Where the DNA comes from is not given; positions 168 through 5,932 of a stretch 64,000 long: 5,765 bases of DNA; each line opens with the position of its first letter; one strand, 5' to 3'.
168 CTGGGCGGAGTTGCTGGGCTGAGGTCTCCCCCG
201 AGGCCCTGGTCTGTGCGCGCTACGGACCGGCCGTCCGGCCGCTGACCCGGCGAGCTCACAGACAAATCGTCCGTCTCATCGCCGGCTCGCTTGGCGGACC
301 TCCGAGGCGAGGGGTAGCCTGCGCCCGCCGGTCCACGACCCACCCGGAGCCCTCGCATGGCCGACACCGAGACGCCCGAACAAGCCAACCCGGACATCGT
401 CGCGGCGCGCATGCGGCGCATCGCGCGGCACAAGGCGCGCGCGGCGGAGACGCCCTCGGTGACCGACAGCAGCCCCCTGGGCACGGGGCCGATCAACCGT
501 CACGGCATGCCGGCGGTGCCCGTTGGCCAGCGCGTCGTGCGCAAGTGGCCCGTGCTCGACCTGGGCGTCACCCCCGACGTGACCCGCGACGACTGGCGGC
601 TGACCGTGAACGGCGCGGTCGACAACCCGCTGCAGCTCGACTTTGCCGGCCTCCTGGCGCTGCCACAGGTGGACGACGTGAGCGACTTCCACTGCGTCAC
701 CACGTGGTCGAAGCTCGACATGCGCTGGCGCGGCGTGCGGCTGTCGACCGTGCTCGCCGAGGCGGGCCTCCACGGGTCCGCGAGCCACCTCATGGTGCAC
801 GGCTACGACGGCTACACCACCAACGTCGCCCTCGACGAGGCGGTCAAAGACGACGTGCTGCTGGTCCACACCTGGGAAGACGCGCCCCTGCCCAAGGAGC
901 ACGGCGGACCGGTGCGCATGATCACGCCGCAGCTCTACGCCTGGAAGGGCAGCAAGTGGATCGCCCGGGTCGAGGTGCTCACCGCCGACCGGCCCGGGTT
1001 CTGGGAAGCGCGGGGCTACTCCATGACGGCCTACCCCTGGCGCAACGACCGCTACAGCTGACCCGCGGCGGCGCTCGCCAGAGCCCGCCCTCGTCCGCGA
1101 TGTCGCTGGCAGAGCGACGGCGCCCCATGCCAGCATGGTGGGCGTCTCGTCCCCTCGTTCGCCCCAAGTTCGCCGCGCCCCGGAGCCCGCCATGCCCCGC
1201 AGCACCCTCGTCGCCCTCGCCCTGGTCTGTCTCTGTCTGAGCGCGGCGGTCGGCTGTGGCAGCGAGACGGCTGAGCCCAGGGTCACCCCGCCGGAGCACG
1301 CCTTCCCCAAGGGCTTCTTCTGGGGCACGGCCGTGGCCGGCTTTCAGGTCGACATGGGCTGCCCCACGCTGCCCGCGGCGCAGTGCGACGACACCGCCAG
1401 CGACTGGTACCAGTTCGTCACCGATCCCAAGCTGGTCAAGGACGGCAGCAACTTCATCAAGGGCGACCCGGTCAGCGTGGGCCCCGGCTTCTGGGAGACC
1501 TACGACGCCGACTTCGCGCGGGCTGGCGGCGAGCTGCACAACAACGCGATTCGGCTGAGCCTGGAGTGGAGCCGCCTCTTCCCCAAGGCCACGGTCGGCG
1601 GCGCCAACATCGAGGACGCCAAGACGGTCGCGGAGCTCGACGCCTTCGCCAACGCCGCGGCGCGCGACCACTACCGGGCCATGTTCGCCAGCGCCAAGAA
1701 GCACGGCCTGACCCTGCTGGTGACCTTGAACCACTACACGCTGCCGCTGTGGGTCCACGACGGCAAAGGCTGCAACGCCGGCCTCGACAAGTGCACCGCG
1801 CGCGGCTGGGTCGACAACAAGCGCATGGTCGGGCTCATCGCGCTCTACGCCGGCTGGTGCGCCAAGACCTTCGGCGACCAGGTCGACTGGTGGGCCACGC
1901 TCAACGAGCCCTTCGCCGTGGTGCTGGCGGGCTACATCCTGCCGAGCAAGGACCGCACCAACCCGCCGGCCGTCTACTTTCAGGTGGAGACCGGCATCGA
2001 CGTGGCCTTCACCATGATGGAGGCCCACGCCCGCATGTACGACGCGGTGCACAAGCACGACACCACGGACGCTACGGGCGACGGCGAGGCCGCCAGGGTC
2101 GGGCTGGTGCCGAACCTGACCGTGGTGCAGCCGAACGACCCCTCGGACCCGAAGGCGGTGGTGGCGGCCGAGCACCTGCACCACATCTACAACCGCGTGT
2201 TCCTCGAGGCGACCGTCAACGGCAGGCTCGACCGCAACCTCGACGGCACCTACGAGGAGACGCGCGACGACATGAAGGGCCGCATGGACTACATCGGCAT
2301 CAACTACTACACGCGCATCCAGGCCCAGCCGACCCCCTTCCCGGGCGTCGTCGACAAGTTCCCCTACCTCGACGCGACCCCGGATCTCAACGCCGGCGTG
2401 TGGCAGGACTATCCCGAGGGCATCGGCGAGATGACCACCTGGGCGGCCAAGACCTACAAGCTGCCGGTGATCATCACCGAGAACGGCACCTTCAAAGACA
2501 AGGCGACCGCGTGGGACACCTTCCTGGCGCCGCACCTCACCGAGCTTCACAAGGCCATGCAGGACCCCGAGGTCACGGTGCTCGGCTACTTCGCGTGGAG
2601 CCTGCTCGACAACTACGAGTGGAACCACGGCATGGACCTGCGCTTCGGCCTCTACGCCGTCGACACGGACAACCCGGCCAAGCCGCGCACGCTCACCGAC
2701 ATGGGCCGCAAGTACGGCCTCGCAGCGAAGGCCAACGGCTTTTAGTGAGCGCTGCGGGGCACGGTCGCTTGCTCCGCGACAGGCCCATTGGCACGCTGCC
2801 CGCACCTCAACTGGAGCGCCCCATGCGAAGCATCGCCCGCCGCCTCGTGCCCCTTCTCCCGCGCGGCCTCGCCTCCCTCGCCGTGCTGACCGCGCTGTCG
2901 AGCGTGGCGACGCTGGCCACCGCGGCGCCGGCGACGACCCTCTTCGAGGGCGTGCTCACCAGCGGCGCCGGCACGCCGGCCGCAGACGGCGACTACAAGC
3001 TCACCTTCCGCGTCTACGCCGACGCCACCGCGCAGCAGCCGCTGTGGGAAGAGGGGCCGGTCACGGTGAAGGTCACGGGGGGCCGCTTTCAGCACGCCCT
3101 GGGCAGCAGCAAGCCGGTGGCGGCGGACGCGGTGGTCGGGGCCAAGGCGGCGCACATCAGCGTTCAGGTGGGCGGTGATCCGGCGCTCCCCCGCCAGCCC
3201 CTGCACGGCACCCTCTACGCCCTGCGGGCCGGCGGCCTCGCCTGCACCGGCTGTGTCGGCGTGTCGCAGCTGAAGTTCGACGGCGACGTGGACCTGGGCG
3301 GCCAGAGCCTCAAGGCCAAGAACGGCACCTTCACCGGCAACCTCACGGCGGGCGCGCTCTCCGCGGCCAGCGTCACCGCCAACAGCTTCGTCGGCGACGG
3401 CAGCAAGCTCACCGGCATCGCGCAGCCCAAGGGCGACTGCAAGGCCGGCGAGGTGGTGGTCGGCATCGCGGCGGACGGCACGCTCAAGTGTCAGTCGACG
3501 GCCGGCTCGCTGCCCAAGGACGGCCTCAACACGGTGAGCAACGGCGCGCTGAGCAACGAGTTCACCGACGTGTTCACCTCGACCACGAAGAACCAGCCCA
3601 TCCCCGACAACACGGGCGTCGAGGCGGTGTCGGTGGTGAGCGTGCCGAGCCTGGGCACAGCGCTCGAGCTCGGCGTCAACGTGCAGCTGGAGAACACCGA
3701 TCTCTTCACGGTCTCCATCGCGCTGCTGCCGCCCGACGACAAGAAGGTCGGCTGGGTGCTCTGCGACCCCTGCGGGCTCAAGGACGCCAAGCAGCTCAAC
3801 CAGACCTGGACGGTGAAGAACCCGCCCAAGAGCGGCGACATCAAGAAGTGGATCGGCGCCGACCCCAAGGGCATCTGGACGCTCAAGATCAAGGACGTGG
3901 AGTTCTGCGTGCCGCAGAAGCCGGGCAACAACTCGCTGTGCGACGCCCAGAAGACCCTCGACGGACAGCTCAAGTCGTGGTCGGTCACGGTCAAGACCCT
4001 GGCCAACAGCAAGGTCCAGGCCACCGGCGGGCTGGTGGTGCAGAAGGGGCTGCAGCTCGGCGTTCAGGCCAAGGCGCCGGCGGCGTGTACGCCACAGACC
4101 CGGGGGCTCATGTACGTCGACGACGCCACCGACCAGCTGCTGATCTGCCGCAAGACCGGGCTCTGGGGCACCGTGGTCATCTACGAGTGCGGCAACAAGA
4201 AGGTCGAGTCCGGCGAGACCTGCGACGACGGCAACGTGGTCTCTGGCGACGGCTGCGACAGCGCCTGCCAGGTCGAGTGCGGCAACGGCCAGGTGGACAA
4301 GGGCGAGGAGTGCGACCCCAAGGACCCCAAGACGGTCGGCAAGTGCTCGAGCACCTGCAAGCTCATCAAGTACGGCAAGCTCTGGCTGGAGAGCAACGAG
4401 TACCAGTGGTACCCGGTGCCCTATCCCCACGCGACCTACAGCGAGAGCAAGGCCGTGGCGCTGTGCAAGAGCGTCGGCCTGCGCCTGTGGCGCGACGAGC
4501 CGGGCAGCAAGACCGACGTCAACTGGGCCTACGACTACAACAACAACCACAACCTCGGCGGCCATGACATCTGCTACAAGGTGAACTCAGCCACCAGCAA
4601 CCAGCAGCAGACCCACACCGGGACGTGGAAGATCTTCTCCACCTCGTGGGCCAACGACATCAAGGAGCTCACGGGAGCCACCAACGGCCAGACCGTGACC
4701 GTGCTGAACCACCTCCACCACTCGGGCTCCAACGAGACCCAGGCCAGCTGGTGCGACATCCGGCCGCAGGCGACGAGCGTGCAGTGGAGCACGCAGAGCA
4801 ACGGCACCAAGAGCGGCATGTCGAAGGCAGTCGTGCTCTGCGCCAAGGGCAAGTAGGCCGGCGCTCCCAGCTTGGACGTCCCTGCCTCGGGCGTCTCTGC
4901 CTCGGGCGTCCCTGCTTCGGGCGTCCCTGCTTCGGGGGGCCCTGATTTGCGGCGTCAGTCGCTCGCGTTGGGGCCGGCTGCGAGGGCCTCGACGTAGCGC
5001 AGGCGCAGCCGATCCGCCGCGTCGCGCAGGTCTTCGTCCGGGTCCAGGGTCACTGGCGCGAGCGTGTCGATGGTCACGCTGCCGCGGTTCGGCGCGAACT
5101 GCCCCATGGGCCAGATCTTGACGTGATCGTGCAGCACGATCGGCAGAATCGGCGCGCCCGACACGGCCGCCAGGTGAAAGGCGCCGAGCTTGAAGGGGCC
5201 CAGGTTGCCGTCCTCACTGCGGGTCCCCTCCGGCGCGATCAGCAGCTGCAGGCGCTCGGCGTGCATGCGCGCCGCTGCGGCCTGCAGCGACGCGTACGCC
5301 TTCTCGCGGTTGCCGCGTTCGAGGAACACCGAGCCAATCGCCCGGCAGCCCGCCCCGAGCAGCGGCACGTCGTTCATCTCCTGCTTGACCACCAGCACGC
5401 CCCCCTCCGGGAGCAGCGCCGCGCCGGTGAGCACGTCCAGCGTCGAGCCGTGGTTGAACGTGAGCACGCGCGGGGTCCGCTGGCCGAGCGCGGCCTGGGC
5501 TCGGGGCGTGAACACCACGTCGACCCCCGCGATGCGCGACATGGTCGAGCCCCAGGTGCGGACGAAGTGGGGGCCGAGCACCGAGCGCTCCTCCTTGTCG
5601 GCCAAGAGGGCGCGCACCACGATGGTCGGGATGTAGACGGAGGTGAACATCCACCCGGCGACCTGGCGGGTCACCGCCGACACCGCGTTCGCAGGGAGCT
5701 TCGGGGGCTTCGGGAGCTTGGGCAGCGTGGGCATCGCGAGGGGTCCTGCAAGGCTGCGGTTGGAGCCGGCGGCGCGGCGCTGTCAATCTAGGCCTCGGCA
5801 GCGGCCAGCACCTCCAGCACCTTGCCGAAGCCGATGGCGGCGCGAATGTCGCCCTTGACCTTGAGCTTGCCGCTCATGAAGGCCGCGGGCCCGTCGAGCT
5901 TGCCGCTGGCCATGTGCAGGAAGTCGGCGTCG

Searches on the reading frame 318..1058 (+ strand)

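Call 19: search_protein_families(library=pfam, proteins=[window:318-1058:+], max_evalue=0.001)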
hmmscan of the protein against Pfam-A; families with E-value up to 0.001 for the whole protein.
window:318-1058:+ (247 aa): 1 family
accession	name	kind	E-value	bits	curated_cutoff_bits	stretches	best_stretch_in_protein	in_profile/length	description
PF00174.25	Oxidored_molyb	-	1.2e-41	142.6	24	1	84-229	3-169/169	Oxidoreductase molybdopterin binding domain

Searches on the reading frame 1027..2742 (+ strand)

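Call 19: search_protein_families(library=pfam, proteins=[window:1027-2742:+], max_evalue=0.001)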
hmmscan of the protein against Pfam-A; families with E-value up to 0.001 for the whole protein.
window:1027-2742:+ (572 aa): 1 family
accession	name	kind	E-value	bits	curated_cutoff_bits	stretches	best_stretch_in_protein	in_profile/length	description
PF00232.24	Glyco_hydro_1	-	6.9e-54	183.4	22.6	1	91-564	3-445/453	Glycosyl hydrolase family 1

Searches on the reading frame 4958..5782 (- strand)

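Call 19: search_protein_families(library=pfam, proteins=[window:4958-5782:-], max_evalue=0.001)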
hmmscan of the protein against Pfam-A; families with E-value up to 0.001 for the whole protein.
window:4958-5782:- (275 aa): 1 family
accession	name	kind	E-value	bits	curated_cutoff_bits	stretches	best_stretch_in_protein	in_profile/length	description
PF01553.26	Acyltransferase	-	1e-24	87.3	23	1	101-217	12-131/132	Acyltransferase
